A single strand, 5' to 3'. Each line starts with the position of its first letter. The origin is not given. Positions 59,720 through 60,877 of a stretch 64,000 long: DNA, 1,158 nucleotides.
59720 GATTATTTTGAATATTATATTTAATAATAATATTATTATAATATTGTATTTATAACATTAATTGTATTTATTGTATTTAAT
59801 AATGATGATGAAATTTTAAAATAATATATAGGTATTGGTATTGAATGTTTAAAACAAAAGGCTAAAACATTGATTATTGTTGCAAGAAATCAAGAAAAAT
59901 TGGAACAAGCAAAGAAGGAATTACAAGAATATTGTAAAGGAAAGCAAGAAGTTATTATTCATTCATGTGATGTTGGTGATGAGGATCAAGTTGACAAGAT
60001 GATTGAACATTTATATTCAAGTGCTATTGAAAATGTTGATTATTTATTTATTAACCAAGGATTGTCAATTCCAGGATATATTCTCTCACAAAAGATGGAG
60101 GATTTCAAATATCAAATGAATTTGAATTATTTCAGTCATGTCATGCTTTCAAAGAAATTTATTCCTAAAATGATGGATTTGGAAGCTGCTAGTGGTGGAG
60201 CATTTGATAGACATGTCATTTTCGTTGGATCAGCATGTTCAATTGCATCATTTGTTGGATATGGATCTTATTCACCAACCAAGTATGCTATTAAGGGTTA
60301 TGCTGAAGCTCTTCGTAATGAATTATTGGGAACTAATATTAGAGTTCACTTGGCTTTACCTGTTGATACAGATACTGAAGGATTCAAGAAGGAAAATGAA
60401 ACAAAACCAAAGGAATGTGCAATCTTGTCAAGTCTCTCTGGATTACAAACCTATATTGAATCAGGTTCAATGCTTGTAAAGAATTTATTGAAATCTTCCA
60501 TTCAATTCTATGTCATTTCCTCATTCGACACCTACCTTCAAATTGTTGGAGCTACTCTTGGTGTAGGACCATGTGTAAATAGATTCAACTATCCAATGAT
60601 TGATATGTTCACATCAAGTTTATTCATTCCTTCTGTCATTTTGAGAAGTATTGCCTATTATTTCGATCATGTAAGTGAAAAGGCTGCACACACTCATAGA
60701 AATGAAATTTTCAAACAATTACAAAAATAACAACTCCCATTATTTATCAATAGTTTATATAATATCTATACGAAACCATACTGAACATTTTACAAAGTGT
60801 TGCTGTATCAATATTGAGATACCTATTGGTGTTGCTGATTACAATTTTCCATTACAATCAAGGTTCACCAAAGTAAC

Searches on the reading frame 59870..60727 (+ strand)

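Call 46: search_protein_families(library=pfam, proteins=[window:59870-60727:+], max_evalue=0.001)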
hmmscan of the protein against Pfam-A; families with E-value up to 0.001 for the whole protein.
window:59870-60727:+ (286 aa): 3 families
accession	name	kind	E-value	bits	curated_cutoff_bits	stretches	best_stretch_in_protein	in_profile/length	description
PF00106.31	adh_short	-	1.6e-27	96.7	26.6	1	2-178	28-193/195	short chain dehydrogenase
PF13561.12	adh_short_C2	-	2.6e-16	60.4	27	1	4-174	25-183/236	Enoyl-(Acyl carrier protein) reductase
PF08659.16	KR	-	0.00064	20.1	22.6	0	2-84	29-110/180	KR domain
